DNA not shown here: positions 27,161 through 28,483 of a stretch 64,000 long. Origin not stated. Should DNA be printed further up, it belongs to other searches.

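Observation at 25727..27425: Low-GC two-gene islet inserted at the 3' end of DAHP synthase, flanked by an imperfect duplication of the gene's last ~110 bp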

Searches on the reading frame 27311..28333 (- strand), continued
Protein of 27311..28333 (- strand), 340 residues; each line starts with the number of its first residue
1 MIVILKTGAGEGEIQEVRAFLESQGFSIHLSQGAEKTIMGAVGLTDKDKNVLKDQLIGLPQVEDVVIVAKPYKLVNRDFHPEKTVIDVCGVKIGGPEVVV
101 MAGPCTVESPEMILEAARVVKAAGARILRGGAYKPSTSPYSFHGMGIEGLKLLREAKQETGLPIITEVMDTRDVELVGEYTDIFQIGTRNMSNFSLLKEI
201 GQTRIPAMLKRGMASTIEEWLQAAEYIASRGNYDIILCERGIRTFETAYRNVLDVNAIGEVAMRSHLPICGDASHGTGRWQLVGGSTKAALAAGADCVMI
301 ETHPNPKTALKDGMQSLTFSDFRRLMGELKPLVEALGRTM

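Call 42: search_protein_families(library=pfam, proteins=[L167:4050-4622:+, L168:4219-5148:+, L169:2177-3151:+, L169:3148-4137:+, L169:4124-4969:+, L167:6284-7603:+, L167:7691-8959:+], max_evalue=0.01)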
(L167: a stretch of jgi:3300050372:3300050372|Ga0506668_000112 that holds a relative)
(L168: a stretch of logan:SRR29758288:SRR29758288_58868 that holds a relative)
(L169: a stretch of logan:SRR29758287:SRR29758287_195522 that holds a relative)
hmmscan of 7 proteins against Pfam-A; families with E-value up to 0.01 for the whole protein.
L167:4050-4622:+ (190 aa): 0 families

L168:4219-5148:+ (309 aa): 23 families
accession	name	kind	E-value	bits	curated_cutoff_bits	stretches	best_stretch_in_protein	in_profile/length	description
PF13414.12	TPR_11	-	4.4e-41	138.7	26.8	5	82-123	1-42/42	TPR repeat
PF07719.23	TPR_2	-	6.6e-34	113.6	27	4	245-278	1-34/34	Tetratricopeptide repeat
PF00515.34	TPR_1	-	8.1e-31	105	27.8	3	245-278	1-34/34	Tetratricopeptide repeat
PF13431.12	TPR_17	-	1.4e-29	100.3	24.4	2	98-129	2-33/34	Tetratricopeptide repeat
PF13432.12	TPR_16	-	7.5e-27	93.8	32.7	5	67-109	23-65/65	Tetratricopeptide repeat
PF13181.12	TPR_8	-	6.7e-23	79.3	25.7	2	246-278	2-34/34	Tetratricopeptide repeat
PF13428.12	TPR_14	-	2.7e-20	71.2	23.5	2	76-116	2-42/44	Tetratricopeptide repeat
PF14559.12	TPR_19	-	7.6e-20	71.5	25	3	88-139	4-55/68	Tetratricopeptide repeat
PF13424.12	TPR_12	-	4.6e-15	56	30.1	3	75-139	3-75/77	Tetratricopeptide repeat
PF03704.23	BTAD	-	4.5e-12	47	22.1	2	212-271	63-122/146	Bacterial transcriptional activator domain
PF13174.12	TPR_6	-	1.1e-11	45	26.3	0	110-140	1-31/33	Tetratricopeptide repeat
PF07721.20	TPR_4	-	1.6e-10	41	27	0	111-128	3-20/26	Tetratricopeptide repeat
PF13371.12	TPR_9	-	2.7e-10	40.5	35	2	68-112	22-66/73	Tetratricopeptide repeat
PF13374.12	TPR_10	-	7.8e-10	38.9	27.5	0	249-275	6-32/42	Tetratricopeptide repeat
PF13176.12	TPR_7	-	1.2e-09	38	27.9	0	249-277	3-31/36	Tetratricopeptide repeat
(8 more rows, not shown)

L169:2177-3151:+ (324 aa): 0 families

L169:3148-4137:+ (329 aa): 0 families

L169:4124-4969:+ (281 aa): 1 family
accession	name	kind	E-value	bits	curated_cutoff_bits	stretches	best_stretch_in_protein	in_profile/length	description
PF02086.21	MethyltransfD12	-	8.8e-10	39.2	22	1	10-83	1-70/253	D12 class N6 adenine-specific DNA methyltransferase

L167:6284-7603:+ (439 aa): 1 family
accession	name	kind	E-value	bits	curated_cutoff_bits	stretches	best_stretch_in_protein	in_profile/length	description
PF03235.19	GmrSD_N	-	2.8e-21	77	33.2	1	24-172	13-196/199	GmrSD restriction endonuclease, N-terminal domain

L167:7691-8959:+ (422 aa): 0 families

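Call 66: find_encoding_contigs(protein=P0241, flank=10000)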
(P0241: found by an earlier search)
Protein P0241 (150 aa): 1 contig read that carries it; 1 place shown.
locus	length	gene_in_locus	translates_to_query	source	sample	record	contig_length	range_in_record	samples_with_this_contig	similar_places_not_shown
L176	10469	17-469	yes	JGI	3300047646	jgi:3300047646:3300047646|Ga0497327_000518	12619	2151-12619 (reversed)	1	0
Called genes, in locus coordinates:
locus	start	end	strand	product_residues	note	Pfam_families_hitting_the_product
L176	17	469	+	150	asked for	PF00793:DAHP_synth_1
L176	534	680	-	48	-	-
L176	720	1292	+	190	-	-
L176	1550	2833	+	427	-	PF02638:GHL10, PF13200:DUF4015 (faint), PF14871:GHL6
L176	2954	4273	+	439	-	PF03235:GmrSD_N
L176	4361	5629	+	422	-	-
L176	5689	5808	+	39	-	-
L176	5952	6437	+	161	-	PF06983:3-dmu-9_3-mt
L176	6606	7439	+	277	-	PF01678:DAP_epimerase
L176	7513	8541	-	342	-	PF11231:DUF3034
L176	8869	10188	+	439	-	PF07690:MFS_1, PF13347:MFS_2, PF03209:PUCC, PF07690:MFS_1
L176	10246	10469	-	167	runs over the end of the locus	-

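Call 104: search_protein_families(library=ncbifam, proteins=[L167:4050-4622:+, L163:4866-5372:+, L169:2177-3151:+, L169:3148-4137:+, L167:7691-8959:+], max_evalue=0.01)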
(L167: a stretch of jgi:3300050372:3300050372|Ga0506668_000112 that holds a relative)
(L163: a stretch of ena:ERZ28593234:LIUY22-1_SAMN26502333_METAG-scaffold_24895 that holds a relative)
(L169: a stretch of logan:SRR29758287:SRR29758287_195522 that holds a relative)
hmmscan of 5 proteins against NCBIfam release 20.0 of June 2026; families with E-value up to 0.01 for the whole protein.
L167:4050-4622:+ (190 aa): 0 families

L163:4866-5372:+ (169 aa): 0 families

L169:2177-3151:+ (324 aa): 0 families

L169:3148-4137:+ (329 aa): 0 families

L167:7691-8959:+ (422 aa): 0 families

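Call 110: find_encoding_contigs(protein=P0006, flank=3000)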
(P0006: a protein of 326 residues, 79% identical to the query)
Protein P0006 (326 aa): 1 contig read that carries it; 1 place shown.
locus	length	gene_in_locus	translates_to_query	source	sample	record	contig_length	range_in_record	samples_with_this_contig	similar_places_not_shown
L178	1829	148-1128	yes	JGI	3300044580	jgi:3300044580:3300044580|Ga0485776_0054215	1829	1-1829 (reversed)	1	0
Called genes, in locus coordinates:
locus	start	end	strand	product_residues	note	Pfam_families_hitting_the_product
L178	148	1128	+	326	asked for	PF18152:DAHP_snth_FXD, PF00793:DAHP_synth_1, PF03102:NeuB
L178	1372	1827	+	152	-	?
